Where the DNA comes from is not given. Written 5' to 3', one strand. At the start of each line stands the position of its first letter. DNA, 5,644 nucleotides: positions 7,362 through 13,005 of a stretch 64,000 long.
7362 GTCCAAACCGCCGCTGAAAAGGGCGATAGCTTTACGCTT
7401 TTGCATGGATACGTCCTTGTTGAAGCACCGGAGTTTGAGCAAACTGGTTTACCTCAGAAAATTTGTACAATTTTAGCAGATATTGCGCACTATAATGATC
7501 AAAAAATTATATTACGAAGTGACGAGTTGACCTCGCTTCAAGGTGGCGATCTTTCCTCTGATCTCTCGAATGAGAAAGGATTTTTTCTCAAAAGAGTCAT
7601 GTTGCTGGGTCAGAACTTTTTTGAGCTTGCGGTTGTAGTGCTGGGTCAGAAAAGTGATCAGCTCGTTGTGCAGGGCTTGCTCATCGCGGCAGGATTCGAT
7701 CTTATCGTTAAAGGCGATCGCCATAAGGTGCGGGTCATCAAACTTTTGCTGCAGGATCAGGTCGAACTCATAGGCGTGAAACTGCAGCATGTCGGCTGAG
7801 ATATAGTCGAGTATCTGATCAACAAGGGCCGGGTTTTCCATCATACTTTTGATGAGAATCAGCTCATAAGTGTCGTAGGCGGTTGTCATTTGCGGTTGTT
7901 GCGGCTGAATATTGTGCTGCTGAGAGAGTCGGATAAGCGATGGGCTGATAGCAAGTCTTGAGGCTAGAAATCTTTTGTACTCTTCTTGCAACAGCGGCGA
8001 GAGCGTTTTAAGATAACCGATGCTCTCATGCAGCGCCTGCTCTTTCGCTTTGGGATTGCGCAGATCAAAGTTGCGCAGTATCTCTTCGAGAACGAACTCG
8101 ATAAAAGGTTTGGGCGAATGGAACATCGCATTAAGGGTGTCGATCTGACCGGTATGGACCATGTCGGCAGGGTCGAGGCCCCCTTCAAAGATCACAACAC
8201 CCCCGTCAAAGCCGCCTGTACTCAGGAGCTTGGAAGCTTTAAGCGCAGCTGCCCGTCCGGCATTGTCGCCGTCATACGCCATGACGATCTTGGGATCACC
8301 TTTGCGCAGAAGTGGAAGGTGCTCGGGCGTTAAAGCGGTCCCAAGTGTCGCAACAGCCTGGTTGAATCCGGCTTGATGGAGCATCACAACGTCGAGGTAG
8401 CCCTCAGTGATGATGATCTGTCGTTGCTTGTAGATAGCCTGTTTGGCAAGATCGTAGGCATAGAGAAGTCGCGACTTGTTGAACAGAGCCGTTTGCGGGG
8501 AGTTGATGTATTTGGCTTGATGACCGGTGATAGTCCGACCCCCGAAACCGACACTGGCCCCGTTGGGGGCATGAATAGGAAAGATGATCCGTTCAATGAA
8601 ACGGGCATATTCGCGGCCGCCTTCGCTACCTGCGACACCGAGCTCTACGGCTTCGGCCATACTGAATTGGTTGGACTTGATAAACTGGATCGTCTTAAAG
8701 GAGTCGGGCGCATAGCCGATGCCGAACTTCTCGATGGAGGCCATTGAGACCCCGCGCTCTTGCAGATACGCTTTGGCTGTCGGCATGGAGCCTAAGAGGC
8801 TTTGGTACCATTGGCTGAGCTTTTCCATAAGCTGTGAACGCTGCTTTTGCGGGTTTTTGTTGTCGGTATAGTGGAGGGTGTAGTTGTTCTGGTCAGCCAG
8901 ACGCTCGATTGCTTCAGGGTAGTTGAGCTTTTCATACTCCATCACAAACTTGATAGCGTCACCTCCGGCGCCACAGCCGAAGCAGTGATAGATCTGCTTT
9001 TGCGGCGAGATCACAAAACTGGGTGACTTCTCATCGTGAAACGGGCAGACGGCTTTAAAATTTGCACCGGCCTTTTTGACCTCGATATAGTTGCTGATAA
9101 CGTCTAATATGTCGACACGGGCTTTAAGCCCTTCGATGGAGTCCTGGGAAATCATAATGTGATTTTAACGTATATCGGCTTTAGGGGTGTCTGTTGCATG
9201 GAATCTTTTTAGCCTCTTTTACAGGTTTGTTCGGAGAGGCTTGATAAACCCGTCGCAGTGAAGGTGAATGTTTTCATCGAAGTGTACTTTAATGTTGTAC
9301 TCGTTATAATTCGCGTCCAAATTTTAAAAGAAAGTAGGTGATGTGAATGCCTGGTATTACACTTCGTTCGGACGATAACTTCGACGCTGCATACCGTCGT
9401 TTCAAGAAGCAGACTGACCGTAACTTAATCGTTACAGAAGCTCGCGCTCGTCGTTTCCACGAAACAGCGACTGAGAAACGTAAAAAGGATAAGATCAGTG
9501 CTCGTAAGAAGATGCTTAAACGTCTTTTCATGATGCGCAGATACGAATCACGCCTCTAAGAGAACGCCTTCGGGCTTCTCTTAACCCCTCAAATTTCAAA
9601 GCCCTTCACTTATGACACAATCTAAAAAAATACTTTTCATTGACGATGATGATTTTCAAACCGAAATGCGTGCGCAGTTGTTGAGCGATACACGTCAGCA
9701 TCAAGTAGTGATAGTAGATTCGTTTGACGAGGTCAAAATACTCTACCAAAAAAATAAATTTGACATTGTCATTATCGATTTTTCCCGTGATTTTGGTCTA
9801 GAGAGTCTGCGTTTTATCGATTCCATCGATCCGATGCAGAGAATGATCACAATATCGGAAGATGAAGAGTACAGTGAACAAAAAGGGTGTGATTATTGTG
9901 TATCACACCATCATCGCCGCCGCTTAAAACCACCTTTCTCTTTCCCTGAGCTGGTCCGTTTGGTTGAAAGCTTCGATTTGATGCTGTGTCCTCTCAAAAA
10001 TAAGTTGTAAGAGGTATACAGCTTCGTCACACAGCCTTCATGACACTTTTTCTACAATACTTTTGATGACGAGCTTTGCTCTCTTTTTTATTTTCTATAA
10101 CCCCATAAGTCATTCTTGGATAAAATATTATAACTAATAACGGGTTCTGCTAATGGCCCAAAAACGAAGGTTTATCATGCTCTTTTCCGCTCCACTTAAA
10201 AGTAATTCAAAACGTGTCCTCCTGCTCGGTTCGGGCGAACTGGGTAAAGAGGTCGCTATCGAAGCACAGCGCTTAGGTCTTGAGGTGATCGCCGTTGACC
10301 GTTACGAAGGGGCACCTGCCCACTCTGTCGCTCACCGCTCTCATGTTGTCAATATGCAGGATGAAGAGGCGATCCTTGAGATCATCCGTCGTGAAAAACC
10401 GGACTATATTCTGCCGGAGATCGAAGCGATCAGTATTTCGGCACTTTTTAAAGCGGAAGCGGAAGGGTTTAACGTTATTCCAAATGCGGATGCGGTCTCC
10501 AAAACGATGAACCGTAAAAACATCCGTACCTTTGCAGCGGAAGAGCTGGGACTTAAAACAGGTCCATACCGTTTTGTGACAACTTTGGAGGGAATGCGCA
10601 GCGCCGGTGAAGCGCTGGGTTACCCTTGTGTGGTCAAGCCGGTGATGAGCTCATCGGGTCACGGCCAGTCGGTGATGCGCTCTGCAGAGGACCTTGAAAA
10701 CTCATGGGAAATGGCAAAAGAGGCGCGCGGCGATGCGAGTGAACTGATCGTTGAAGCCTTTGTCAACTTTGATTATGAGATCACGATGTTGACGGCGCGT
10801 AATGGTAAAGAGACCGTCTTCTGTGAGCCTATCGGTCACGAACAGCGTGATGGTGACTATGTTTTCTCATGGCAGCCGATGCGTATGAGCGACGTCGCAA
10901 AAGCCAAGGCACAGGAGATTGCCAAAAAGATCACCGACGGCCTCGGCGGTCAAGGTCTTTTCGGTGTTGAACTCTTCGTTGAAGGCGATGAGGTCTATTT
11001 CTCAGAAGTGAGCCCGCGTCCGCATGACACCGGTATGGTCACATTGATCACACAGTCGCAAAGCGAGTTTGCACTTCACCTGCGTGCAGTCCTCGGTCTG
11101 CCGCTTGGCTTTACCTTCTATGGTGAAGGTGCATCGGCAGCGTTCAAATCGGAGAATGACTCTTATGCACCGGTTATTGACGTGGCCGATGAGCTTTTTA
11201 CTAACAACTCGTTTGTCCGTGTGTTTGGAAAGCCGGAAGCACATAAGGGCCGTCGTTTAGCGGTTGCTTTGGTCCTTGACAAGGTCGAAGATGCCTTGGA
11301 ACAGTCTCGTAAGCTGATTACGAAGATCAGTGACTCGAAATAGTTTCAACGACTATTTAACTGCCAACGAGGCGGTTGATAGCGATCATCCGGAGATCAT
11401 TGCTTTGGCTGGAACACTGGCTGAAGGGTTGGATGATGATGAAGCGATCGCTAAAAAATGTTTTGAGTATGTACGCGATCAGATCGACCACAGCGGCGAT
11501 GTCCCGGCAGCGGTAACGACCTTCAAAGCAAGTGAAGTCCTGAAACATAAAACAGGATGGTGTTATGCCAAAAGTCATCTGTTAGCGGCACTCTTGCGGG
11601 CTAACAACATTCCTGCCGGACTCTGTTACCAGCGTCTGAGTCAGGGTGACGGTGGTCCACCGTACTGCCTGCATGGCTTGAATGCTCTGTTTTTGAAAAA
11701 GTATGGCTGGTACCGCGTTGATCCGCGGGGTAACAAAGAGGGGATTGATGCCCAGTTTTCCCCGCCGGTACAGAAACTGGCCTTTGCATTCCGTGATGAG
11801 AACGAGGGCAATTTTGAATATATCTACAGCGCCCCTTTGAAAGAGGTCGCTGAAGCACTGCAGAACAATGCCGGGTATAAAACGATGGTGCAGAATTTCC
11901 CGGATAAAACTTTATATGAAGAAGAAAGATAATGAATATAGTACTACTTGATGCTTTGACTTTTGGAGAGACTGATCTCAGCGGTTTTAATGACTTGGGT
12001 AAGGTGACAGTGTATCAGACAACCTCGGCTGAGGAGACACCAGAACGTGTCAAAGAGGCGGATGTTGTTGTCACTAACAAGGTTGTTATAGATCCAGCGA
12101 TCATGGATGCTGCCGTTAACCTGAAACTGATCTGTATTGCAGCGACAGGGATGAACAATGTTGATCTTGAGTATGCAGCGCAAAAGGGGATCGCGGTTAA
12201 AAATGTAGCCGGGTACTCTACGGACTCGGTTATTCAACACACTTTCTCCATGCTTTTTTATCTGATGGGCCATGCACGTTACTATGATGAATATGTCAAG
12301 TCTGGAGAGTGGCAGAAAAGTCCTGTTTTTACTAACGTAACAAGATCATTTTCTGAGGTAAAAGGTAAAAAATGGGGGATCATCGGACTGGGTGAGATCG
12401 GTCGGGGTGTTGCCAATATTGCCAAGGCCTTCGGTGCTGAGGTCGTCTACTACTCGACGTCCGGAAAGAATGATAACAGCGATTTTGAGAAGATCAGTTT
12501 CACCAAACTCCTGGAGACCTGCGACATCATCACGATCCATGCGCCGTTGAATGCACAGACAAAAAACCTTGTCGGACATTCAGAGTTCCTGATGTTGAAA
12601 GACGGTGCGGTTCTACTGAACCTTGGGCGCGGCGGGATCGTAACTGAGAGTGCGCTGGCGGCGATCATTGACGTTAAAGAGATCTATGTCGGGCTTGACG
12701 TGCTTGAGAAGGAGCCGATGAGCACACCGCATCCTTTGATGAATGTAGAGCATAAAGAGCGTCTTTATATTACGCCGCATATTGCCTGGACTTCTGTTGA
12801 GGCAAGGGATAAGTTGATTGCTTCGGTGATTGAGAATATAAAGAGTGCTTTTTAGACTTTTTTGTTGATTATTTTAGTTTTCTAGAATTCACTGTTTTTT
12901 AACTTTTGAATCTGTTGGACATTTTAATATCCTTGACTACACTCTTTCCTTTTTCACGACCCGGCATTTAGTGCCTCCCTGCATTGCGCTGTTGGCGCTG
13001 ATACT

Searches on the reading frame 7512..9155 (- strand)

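Call 61: search_protein_families(library=pfam, proteins=[window:7512-9155:-], max_evalue=0.00001)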
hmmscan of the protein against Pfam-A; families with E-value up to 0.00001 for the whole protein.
window:7512-9155:- (547 aa): 7 families
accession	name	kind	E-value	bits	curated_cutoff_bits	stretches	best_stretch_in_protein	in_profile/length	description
PF01807.25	Zn_ribbon_DnaG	-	2.8e-38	130.1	24.9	1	3-97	2-96/98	CHC2 zinc finger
PF16730.10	DnaGprimase_HBD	-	6e-37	126.7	25.9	1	428-546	1-118/118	DnaG-primase C-terminal, helicase-binding domain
PF08275.17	DNAG_N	-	2.1e-34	118.8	26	1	117-238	2-128/128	DNA primase catalytic core, N-terminal domain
PF13662.12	Toprim_4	-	8.6e-18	64.8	25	1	246-313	2-76/85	Toprim domain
PF13155.12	Toprim_2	-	1.6e-17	64.1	22.1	1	248-332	1-87/88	Toprim-like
PF01751.28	Toprim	-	1.5e-12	48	23.1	1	246-312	1-85/96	Toprim domain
PF10410.14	DnaB_bind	-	6.7e-07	29.9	20.6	1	352-405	1-55/56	DnaB-helicase binding domain of primase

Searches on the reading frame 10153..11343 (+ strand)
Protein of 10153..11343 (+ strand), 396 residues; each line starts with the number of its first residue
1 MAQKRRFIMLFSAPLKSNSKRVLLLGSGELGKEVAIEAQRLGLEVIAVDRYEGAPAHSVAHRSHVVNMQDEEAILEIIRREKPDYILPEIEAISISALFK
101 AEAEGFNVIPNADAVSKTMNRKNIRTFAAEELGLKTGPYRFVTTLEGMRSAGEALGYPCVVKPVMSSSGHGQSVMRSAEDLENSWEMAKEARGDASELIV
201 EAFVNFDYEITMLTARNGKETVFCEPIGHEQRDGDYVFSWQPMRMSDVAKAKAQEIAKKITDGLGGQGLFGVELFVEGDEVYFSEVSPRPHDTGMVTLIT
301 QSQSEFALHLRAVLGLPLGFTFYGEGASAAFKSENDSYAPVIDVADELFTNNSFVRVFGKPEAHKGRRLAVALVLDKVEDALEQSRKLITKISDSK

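Call 61: search_protein_families(library=pfam, proteins=[window:10153-11343:+], max_evalue=0.00001)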
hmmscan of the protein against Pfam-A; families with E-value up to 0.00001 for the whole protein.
window:10153-11343:+ (396 aa): 6 families
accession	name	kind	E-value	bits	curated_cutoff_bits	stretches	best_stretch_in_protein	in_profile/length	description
PF02222.28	ATP-grasp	-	2.1e-56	190.9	27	1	129-306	3-179/179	ATP-grasp domain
PF07478.18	Dala_Dala_lig_C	-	1.7e-10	41.2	24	1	133-293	6-179/204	D-ala D-ala ligase C-terminus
PF22660.2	RS_preATP-grasp-like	-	8.9e-10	39.3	27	1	21-115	3-94/98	Ribonucleotide synthetase preATP-grasp domain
PF02655.19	ATP-grasp_3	-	1.8e-07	31.9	23.2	1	155-291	30-158/160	ATP-grasp domain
PF21244.3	PurT_C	-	7e-07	29.1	26.7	1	327-390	2-66/68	PurT, C-terminal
PF02786.22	CPSase_L_D2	-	1.2e-06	28.6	19.8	1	138-289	18-179/211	Carbamoyl-phosphate synthase L chain, ATP binding domain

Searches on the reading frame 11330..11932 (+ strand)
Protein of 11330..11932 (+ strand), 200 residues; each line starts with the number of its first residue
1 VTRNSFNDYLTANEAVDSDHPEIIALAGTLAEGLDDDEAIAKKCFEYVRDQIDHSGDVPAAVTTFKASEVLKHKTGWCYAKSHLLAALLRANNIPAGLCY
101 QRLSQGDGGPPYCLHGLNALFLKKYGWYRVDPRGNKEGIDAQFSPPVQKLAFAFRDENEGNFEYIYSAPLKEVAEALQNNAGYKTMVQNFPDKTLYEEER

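Call 61: search_protein_families(library=pfam, proteins=[window:11330-11932:+], max_evalue=0.00001)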
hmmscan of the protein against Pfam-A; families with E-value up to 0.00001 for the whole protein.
window:11330-11932:+ (200 aa): 1 family
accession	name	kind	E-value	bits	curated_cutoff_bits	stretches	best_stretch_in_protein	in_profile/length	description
PF01841.26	Transglut_core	-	2.3e-14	54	23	1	25-132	2-108/108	Transglutaminase-like superfamily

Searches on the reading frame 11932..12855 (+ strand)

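Call 12: search_protein_families(library=pfam, proteins=[window:11932-12855:+])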
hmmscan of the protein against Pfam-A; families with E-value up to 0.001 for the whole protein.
window:11932-12855:+ (307 aa): 2 families
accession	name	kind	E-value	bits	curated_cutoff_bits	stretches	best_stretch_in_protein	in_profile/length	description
PF02826.25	2-Hacid_dh_C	-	5.8e-47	159.8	25.1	1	106-285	2-178/178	D-isomer specific 2-hydroxyacid dehydrogenase, NAD binding domain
PF00389.36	2-Hacid_dh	-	6.4e-24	84.6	24.6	1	12-306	8-123/134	D-isomer specific 2-hydroxyacid dehydrogenase, catalytic domain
